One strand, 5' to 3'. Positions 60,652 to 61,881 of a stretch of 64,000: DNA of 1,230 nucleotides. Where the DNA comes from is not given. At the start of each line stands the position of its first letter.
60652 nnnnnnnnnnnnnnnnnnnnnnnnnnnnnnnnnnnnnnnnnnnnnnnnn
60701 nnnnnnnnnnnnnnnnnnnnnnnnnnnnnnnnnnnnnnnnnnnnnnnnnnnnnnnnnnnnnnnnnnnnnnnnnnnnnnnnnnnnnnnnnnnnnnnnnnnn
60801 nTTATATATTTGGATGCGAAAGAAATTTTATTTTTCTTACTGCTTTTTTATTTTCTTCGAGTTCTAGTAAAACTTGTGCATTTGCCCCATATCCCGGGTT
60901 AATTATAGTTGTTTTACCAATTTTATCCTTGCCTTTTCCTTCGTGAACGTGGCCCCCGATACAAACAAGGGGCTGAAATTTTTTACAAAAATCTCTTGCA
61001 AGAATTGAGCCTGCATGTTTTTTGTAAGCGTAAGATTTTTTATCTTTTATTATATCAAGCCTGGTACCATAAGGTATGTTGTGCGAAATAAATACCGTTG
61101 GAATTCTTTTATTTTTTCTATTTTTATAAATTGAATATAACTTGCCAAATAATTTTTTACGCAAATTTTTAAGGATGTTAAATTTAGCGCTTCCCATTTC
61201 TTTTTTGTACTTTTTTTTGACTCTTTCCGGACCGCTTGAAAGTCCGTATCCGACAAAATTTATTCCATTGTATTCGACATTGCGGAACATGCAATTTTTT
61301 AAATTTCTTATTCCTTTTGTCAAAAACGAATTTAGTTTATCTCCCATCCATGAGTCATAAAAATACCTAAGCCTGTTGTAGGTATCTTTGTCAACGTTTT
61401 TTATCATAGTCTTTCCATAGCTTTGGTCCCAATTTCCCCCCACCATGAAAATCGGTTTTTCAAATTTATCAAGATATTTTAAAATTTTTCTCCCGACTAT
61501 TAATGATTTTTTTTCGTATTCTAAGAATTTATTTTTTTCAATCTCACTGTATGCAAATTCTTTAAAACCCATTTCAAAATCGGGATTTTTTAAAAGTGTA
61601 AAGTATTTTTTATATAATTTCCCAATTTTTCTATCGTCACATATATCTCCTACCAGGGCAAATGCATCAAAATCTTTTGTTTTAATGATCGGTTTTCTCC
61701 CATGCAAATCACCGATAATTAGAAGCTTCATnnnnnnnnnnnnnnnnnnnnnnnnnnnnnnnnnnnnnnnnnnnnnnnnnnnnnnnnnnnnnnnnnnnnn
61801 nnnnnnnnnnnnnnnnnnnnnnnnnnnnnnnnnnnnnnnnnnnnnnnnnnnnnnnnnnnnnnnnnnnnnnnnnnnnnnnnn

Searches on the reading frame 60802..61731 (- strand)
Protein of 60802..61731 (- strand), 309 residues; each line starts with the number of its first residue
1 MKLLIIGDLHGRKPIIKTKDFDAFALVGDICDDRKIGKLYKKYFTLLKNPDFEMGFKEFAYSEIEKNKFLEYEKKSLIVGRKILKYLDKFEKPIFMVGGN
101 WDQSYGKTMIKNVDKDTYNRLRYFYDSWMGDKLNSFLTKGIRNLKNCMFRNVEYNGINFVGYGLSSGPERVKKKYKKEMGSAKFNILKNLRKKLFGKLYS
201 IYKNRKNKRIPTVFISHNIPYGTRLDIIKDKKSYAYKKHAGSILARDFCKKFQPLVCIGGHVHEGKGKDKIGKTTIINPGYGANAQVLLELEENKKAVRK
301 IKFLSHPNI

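Call 3: search_protein_families(library=pfam, proteins=[window:60802-61731:-], max_evalue=0.1)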
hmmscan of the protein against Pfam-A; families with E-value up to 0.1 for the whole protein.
window:60802-61731:- (309 aa): 3 families
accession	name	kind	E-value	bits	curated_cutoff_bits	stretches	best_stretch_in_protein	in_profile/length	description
PF00149.33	Metallophos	-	1.1e-10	42.7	21.5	1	1-264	1-190/191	Calcineurin-like phosphoesterase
PF14582.11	Metallophos_3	-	3.8e-09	36.7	28.2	1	211-281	175-238/259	Metallophosphoesterase, calcineurin superfamily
PF12850.12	Metallophos_2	-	0.00026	21.5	27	0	254-280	108-133/154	Calcineurin-like phosphoesterase superfamily domain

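Call 4: search_protein_families(library=padloc, proteins=[window:60802-61731:-], max_evalue=1)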
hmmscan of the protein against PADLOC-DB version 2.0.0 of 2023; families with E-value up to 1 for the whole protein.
window:60802-61731:- (309 aa): 1 family
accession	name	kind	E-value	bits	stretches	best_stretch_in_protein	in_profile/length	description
PDLC04908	PDC-S10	-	9.7e-11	39.3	2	210-279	133-198/223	-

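Call 5: search_protein_families(library=ncbifam, proteins=[window:60802-61731:-], max_evalue=0.1)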
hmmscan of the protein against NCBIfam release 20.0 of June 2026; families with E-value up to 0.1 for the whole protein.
window:60802-61731:- (309 aa): 3 families
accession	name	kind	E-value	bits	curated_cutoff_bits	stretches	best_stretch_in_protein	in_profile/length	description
TIGR00040.1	yfcE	subfamily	0.00081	19.5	56.25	0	1-105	1-65/158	YfcE family phosphodiesterase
TIGR03729.1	acc_ester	subfamily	0.064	12.6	148.25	0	211-280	166-236/239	putative phosphoesterase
NF006988.0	PRK09453.1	equivalog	0.082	12.7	117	0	237-280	102-144/183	phosphodiesterase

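Call 38: search_solved_structures(query=window:60802-61731:-, max_evalue=1)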
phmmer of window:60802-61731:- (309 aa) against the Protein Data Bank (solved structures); distinct sequences matched with E-value up to 1: 1.
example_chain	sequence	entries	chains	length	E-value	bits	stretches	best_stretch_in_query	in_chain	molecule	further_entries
2yvt_A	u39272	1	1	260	6.6e-05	26.1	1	206-295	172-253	Hypothetical protein aq_1956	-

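Call 49: find_homologous_proteins(query=window:60802-61731:-)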
Query window:60802-61731:- (309 aa): 221 proteins with E <= 0.001 among 1774 candidates; the best 120 are listed.
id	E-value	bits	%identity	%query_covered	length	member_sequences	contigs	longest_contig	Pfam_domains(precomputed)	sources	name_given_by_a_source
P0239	6.8e-204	695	100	100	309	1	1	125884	PF00149.34,PF14582.12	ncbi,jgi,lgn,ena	ncbi:MAG: metallophosphoesterase [Candidatus Pacearchaeota archaeon]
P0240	6.8e-158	543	77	98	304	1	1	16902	PF12850.13,PF00149.34,PF14582.12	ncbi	-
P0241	2.4e-128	446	64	99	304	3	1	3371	PF12850.13,PF00149.34,PF14582.12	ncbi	-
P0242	2.6e-128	446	65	98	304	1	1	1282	PF12850.13,PF00149.34,PF14582.12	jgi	jgi:Icc-related predicted phosphoesterase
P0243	2.3e-123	430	61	93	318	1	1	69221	PF00149.34,PF14582.12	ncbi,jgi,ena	ncbi:MAG: metallophosphoesterase [Candidatus Pacearchaeota archaeon]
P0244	1.3e-122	428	64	97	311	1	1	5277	PF12850.13,PF00149.34,PF14582.12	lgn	-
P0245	5.5e-121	422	64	94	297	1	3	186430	PF12850.13,PF00149.34,PF14582.12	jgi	jgi:Icc-related predicted phosphoesterase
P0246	2.1e-117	410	62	93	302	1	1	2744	PF12850.13,PF00149.34,PF14582.12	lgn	-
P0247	5.5e-114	399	60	98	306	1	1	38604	PF12850.13,PF00149.34,PF14582.12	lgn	-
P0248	9.9e-114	398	59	95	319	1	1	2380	PF12850.13,PF00149.34,PF14582.12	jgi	-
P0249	2.8e-113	397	60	98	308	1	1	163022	PF12850.13,PF00149.34,PF14582.12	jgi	jgi:Icc-related predicted phosphoesterase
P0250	4.5e-113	396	59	98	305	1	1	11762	PF00149.34,PF14582.12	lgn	-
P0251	8.1e-113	395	60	98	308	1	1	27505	PF12850.13,PF00149.34,PF14582.12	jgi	-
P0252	4.8e-112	393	60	98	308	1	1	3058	PF12850.13,PF00149.34,PF14582.12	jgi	-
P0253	1.4e-111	391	59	98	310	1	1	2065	PF12850.13,PF00149.34,PF14582.12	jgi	jgi:Icc-related predicted phosphoesterase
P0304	1.6e-99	352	50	98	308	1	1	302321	PF12850.13,PF00149.34,PF14582.12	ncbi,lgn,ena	-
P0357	2.6e-90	322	51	98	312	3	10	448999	PF12850.13,PF00149.34,PF14582.12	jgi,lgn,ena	jgi:Icc-related predicted phosphoesterase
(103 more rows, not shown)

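Call 50: find_encoding_contigs(protein=P0240, flank=6000, max_places=1)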
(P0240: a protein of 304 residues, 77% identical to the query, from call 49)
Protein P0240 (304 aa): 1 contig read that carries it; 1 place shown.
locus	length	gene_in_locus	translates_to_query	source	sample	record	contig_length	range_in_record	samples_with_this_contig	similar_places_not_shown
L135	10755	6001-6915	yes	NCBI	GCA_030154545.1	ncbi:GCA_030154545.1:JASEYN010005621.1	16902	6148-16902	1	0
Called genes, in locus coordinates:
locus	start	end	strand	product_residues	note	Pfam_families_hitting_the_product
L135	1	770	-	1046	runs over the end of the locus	PF13385:Laminin_G_3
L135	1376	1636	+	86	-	-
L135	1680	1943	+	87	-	-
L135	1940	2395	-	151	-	PF04191:PEMT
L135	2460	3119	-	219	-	-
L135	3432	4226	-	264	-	-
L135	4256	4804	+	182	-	-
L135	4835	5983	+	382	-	PF07690:MFS_1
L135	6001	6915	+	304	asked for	PF00149:Metallophos, PF12850:Metallophos_2 (faint), PF14582:Metallophos_3 (weak)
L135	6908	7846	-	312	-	PF01163:RIO1 (faint), PF01633:Choline_kinase, PF01636:APH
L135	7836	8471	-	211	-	PF00702:Hydrolase, PF12710:HAD, PF13419:HAD_2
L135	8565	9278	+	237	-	PF01978:TrmB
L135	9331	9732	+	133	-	PF03819:MazG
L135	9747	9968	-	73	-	-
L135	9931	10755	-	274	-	?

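Call 51: find_encoding_contigs(protein=P0245, flank=6000, max_places=1)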
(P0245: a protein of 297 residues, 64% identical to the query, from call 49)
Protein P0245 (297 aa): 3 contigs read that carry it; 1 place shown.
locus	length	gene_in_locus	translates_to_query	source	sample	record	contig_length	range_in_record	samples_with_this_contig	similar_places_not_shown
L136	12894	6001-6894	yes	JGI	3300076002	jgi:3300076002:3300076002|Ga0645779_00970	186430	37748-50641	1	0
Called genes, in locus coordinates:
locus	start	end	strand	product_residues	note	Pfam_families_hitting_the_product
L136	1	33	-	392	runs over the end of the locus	PF01142:TruD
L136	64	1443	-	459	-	-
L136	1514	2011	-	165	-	-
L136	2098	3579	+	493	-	PF01336:tRNA_anti-codon, PF00152:tRNA-synt_2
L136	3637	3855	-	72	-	-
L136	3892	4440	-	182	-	-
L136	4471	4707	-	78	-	-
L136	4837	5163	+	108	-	PF07690:MFS_1 (weak)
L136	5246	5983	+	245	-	PF07690:MFS_1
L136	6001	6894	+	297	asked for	PF00149:Metallophos, PF12850:Metallophos_2 (faint), PF14582:Metallophos_3 (faint)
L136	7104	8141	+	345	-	PF01921:tRNA-synt_1f (faint), PF01406:tRNA-synt_1e, PF09334:tRNA-synt_1g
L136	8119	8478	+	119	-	PF09190:DALR_2 (weak), PF23493:CysS_C (weak)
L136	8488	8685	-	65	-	-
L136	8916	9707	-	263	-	PF04055:Radical_SAM (weak)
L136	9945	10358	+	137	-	PF01894:YjbQ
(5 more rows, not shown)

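Call 52: find_encoding_contigs(protein=P0357, flank=6000, max_places=1)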
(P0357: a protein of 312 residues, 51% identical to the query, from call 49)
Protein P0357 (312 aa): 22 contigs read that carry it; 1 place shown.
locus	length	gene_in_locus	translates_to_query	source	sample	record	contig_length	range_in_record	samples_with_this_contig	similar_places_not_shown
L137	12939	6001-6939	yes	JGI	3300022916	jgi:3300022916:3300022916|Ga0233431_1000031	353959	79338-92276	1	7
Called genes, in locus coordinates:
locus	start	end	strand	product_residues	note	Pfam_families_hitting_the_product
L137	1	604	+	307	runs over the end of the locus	PF07584:BatA, PF00092:VWA, PF13519:VWA_2, PF13768:VWA_3 (weak)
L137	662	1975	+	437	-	PF01336:tRNA_anti-codon, PF00152:tRNA-synt_2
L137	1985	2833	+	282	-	PF05822:UMPH-1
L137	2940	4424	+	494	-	PF08903:DUF1846, PF20921:DUF1846_C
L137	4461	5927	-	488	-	-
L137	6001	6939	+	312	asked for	PF00149:Metallophos, PF12850:Metallophos_2 (faint), PF14582:Metallophos_3 (faint)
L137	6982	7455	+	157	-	PF01988:VIT1 (faint)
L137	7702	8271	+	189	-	PF00827:Ribosomal_L15e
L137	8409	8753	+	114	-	PF01176:eIF-1a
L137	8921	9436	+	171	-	PF21800:KH_KRR1_2nd, PF22891:KH_PNO1_2nd, PF00013:KH_1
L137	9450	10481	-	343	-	-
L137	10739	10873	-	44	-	-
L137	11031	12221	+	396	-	PF02540:NAD_synthase (faint), PF03054:tRNA_Me_trans, PF20259:tRNA_Me_trans_M, PF20258:tRNA_Me_trans_C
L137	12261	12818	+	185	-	PF14512:TM1586_NiRdase (faint), PF00881:Nitroreductase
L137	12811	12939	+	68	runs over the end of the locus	PF09838:DUF2065 (weak)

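Call 53: find_encoding_contigs(protein=P0304, flank=6000, max_places=1)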
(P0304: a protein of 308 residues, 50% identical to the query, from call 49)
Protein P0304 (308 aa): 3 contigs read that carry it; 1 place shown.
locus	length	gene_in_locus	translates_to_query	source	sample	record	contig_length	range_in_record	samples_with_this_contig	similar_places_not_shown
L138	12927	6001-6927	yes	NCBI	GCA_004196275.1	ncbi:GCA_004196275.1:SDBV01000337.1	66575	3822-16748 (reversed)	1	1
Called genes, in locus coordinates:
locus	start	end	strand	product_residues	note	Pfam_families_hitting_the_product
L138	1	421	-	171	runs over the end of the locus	-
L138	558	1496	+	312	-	PF08271:Zn_Ribbon_TF, PF00382:TFIIB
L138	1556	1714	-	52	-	-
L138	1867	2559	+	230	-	-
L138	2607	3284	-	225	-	-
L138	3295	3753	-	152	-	PF06210:DUF1003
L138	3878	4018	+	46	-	-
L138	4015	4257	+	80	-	-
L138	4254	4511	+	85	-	-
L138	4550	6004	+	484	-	PF02934:GatB_N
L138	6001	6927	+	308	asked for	PF00149:Metallophos, PF12850:Metallophos_2 (faint), PF14582:Metallophos_3 (weak)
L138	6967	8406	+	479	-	PF01336:tRNA_anti-codon, PF00152:tRNA-synt_2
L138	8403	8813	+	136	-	-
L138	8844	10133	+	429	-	PF01336:tRNA_anti-codon, PF00152:tRNA-synt_2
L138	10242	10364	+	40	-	-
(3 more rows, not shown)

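Call 65: search_protein_families(library=phrogs, proteins=[window:60802-61731:-], max_evalue=0.01)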
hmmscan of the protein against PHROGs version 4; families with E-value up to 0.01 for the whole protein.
window:60802-61731:- (309 aa): 1 family
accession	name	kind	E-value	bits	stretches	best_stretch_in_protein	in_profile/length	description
phrog_1649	-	other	5.1e-13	49.3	1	151-283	136-271/308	metallo-phosphoesterase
